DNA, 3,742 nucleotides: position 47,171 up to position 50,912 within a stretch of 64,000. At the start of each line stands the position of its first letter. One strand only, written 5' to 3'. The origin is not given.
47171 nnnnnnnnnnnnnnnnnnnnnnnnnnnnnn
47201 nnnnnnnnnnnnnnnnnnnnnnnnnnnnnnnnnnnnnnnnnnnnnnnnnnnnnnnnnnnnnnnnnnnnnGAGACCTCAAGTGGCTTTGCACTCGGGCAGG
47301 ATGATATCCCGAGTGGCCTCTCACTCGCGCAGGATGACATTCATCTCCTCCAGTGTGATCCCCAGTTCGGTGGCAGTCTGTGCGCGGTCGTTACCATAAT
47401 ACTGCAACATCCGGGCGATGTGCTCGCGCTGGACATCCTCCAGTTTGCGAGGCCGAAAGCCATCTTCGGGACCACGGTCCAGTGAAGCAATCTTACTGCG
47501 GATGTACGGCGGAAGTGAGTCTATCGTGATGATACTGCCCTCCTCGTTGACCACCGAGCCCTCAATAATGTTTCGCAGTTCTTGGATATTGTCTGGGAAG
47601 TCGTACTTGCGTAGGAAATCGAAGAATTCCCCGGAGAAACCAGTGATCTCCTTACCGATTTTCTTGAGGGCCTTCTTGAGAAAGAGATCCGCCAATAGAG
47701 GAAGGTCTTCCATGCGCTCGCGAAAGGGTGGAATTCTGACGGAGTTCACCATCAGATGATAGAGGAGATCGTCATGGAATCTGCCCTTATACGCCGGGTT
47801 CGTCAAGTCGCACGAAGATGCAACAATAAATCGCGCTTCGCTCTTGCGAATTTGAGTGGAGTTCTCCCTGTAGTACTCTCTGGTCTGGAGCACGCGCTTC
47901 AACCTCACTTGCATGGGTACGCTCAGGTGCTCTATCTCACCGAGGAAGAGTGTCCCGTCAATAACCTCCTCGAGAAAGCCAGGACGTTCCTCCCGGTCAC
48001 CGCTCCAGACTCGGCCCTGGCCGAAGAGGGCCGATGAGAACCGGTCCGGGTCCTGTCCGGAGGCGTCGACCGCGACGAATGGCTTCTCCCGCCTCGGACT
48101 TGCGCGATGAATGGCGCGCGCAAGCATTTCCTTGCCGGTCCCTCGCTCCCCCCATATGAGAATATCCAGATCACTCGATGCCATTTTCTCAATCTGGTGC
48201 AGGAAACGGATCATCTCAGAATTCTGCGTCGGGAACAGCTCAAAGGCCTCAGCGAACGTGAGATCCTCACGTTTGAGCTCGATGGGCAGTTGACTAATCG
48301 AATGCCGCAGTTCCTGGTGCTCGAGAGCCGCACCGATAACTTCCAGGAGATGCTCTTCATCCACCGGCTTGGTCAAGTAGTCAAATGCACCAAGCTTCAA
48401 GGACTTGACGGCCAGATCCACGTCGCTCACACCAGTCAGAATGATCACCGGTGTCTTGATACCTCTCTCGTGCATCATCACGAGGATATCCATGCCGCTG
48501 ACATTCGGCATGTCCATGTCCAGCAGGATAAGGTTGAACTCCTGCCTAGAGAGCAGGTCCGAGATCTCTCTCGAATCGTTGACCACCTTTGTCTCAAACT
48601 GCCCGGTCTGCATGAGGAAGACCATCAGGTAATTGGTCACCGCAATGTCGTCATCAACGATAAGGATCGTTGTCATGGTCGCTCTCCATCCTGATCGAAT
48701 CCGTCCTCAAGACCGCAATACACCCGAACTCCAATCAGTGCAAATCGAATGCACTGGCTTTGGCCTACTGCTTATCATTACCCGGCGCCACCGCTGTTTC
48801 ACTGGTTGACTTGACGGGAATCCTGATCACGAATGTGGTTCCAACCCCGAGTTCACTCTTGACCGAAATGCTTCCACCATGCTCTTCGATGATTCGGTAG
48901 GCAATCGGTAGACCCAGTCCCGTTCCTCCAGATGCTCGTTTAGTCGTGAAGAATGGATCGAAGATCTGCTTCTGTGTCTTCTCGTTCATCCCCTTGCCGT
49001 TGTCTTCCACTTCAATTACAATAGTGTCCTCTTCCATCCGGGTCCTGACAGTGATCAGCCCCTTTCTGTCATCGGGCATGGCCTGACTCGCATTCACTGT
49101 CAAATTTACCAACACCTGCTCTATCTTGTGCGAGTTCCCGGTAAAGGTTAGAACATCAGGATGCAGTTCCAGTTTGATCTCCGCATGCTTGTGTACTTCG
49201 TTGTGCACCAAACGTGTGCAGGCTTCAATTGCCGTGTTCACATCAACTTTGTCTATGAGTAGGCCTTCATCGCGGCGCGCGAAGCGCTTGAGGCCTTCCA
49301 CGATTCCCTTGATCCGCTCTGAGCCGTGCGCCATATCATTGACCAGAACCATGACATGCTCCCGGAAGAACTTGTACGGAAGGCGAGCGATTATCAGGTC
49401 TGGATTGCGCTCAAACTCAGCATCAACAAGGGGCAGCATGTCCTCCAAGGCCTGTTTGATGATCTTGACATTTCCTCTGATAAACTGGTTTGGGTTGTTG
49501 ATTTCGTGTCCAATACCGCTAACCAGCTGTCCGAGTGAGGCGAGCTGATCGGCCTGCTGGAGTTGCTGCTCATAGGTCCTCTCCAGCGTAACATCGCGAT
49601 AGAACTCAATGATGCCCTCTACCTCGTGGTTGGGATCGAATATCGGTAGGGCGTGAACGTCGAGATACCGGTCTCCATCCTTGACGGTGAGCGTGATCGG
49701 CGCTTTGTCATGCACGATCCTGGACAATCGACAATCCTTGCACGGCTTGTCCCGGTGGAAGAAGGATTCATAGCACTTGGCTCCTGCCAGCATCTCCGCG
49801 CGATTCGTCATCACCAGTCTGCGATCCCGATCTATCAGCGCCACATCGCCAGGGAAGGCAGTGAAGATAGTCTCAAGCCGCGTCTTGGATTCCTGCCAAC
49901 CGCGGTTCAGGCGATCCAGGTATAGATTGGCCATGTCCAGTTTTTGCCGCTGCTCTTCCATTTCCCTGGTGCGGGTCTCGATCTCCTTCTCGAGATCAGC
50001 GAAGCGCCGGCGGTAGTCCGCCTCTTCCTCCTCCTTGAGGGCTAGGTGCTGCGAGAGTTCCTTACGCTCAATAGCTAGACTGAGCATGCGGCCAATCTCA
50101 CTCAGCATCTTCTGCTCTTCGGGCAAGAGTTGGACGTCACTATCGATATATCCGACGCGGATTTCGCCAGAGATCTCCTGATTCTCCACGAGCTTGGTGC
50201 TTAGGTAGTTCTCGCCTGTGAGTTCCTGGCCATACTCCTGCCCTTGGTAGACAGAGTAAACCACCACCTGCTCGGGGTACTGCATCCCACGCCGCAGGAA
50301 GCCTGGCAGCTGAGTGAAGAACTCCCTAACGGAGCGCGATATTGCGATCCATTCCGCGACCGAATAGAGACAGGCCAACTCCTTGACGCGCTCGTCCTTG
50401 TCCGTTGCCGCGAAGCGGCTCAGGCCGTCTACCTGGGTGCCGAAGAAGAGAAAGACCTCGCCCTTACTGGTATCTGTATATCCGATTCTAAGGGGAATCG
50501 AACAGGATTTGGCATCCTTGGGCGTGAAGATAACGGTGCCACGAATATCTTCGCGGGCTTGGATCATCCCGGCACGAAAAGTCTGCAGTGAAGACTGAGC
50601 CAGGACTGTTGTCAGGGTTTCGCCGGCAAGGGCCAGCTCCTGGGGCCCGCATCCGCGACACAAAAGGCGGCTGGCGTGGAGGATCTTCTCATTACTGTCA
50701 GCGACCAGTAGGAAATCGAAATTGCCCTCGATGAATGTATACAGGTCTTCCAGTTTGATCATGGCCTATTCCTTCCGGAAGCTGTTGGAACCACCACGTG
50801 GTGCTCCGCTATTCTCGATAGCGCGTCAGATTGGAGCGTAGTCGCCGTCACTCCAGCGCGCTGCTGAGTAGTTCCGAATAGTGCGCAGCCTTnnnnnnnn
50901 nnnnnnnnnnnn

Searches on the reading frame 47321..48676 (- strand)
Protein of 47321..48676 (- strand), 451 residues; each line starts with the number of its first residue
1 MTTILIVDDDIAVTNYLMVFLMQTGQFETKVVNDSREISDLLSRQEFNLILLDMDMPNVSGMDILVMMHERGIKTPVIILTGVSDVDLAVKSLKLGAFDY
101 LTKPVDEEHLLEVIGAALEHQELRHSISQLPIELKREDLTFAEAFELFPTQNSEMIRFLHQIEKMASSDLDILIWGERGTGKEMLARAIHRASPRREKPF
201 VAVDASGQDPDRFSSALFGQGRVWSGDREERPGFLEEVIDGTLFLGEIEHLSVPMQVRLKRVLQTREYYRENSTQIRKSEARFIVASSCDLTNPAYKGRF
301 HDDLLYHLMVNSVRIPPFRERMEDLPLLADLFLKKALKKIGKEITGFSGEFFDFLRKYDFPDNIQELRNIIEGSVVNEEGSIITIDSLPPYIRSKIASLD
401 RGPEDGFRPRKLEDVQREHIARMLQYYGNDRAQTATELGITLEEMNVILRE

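Call 7: search_protein_families(library=pfam, proteins=[window:47321-48676:-], max_evalue=0.01)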
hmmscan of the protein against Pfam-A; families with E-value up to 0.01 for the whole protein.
window:47321-48676:- (451 aa): 7 families
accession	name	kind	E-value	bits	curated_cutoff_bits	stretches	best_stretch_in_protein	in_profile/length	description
PF00158.32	Sigma54_activat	-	1.7e-38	132.4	20.2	1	151-312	4-166/168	Sigma-54 interaction domain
PF00072.30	Response_reg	-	1e-25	90.5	30.2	1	4-114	1-110/111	Response regulator receiver domain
PF25601.1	AAA_lid_14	-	1.4e-20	73.3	27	1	319-396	1-78/87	AAA+ ATPase lid domain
PF14532.12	Sigma54_activ_2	-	6.8e-17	62.4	25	1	153-317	5-137/138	Sigma-54 interaction domain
PF07728.20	AAA_5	-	0.00012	22.5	22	1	171-285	1-118/139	AAA domain (dynein-related subfamily)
PF02954.25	HTH_8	-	0.00023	21.3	22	1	412-441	2-31/42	Bacterial regulatory protein, Fis family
PF13401.12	AAA_22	-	0.0085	16.8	27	0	172-218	8-55/130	AAA domain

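Call 8: search_protein_families(library=ncbifam, proteins=[window:47321-48676:-], max_evalue=0.001)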
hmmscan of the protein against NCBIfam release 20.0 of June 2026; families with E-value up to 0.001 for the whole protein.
window:47321-48676:- (451 aa): 112 families (the best 25 are shown)
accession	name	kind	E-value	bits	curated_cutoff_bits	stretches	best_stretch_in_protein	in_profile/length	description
NF008469.0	PRK11361.1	equivalog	4.5e-85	286.1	714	1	2-442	5-444/461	acetoacetate metabolism transcriptional regulator AtoC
TIGR01818.1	ntrC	equivalog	1.2e-75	255.1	558.6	1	4-396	1-386/463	nitrogen regulation protein NR(I)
NF007689.0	PRK10365.1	equivalog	4.3e-74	249.9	760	1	3-443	7-433/441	sigma-54-dependent response regulator transcription factor ZraR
NF051870.1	NAssimRespRegNtrX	equivalog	1.3e-70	238.5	600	1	2-398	2-391/452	nitrogen assimilation response regulator NtrX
TIGR02915.1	PEP_resp_reg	equivalog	3.5e-68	230.5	502.6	1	4-442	1-432/445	PEP-CTERM-box response regulator transcription factor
NF041946.1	LuxO_transreg_Vib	equivalog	1.3e-67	228.6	800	1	7-397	2-385/463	quorum-sensing sigma-54 dependent transcriptional regulator LuxO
NF011695.0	PRK15115.1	equivalog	2.3e-64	217.8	763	1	3-383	8-373/445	two-component system response regulator GlrR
NF008176.1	PRK10923.1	equivalog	1.5e-61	208.5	620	1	3-393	5-386/469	nitrogen regulation protein NR(I)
NF049963.1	RespRegFlgRCampy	domain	3.8e-56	190.8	750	1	4-394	3-381/429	fla regulon two-component system response regulator FlgR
NF041552.1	TF_PrdR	equivalog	5.3e-56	190.1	795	1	143-440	264-564/577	sigma-54 dependent transcriptional regulator PrdR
NF038308.1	RNA_repair_RtcR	equivalog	8e-52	176.8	650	1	26-423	54-482/530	RNA repair transcriptional activator RtcR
TIGR01817.1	nifA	equivalog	3.7e-51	174.5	528.85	1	152-386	202-436/534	nif-specific transcriptional activator NifA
NF041906.1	V4R_TF_MobR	exception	4e-50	170.8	999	1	158-399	244-487/544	phenol degradation transcriptional regulator MobR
NF003451.0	PRK05022.1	equivalog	5.2e-49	167.3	476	1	116-441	157-497/512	nitric oxide reductase transcriptional regulator NorR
TIGR02329.1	propionate_PrpR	equivalog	2e-47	162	499.2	1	134-441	200-516/526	propionate catabolism operon regulatory protein PrpR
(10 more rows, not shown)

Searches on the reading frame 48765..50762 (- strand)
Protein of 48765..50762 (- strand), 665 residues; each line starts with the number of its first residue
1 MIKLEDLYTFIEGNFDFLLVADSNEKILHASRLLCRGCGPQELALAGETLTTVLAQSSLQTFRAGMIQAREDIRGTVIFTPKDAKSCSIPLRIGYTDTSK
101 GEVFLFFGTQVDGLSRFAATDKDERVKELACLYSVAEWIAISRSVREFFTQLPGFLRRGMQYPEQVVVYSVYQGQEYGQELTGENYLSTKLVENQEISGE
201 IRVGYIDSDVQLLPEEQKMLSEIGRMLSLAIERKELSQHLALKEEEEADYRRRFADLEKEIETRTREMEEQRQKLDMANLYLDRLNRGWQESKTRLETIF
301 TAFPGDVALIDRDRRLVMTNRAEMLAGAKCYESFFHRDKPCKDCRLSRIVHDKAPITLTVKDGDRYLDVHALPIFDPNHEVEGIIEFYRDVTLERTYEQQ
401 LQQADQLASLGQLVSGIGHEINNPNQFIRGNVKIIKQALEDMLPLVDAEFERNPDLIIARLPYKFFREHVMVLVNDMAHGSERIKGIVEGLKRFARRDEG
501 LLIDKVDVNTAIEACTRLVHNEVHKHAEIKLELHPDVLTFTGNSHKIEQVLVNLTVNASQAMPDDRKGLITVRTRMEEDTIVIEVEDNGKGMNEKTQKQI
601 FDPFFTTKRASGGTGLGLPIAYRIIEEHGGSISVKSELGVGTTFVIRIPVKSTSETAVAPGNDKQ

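Call 7: search_protein_families(library=pfam, proteins=[window:48765-50762:-], max_evalue=0.01)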
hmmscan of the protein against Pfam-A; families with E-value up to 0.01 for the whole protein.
window:48765-50762:- (665 aa): 7 families
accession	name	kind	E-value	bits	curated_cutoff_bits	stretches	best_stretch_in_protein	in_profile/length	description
PF02518.31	HATPase_c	-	1.4e-27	96.8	26.4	1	543-651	2-110/111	Histidine kinase-, DNA gyrase B-, and HSP90-like ATPase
PF08448.16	PAS_4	-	5.6e-06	27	23.1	1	304-395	5-109/110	PAS fold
PF00989.32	PAS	-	0.00012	22.5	22.6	0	6-108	2-110/113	PAS fold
PF14501.12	HATPase_c_5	-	0.00013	22.3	22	1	547-637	6-91/102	GHKL domain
PF13581.12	HATPase_c_2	-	0.0002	21.8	27.4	1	558-628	43-112/127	Histidine kinase-like ATPase domain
PF13426.13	PAS_9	-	0.00022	21.9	27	0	325-392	31-102/103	PAS domain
PF00512.31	HisKA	-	0.00077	19.9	26.9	0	410-500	2-66/66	His Kinase A (phospho-acceptor) domain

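Call 8: search_protein_families(library=ncbifam, proteins=[window:48765-50762:-], max_evalue=0.001)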
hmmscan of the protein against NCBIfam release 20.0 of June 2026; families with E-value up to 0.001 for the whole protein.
window:48765-50762:- (665 aa): 82 families (the best 25 are shown)
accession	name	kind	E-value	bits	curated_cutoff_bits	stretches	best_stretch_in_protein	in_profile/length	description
NF008468.0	PRK11360.1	equivalog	5.6e-63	213.3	646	2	479-655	439-613/616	two-component system sensor histidine kinase AtoS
NF038348.1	T2SS_HK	subfamily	1.2e-52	179.2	450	1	393-651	311-574/574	histidine kinase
NF052574.1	HisKinEspCMyxo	equivalog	2.6e-50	171.4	1200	1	353-655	359-642/785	serine histidine kinase EspC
NF052573.1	HisKinEspAMyxo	equivalog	7.4e-50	169.7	1400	1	371-653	345-614/755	serine histidine kinase EspA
NF010411.0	PRK13837.1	equivalog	2.6e-43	148.1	647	2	475-657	490-682/828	two-component system VirA-like sensor kinase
NF007688.0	PRK10364.1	equivalog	1.5e-39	136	479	1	474-653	279-454/460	two-component system sensor histidine kinase ZraS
NF046044.1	PnpS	equivalog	1.8e-39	135.9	400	2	478-649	214-390/390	two-component system histidine kinase PnpS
NF047497.1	HK_LIC_12097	equivalog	1.9e-36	125.6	500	1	354-650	95-366/367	LIC_12097 family sensor histidine kinase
NF046020.1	HisKinCckABruc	equivalog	1.4e-34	119.2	1000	2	482-659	527-716/868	cell cycle histidine kinase CckA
NF010076.0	PRK13557.1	subfamily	1.3e-32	113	631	1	372-656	125-400/540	histidine kinase famiy protein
NF047466.1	hybrid_RR_LvrB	exception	1e-28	100.6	500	1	474-650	191-376/377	hybrid histidine kinase/response regulator LvrB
NF047874.1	MASE3_PAS_HK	subfamily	1.2e-27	97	560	1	543-659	516-634/655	MASE3 domain-containing sensor histidine kinase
TIGR02956.1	TMAO_torS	equivalog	2.9e-27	95.2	676.5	1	505-656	536-688/967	TMAO reductase system sensor histidine kinase/response regulator TorS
NF046026.1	HisKinCckACaul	equivalog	4.5e-27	94.4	1000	2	479-658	346-540/678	cell cycle histidine kinase CckA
NF033092.0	HK_WalK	equivalog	1e-26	93.7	725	1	491-650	432-594/594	cell wall metabolism sensor histidine kinase WalK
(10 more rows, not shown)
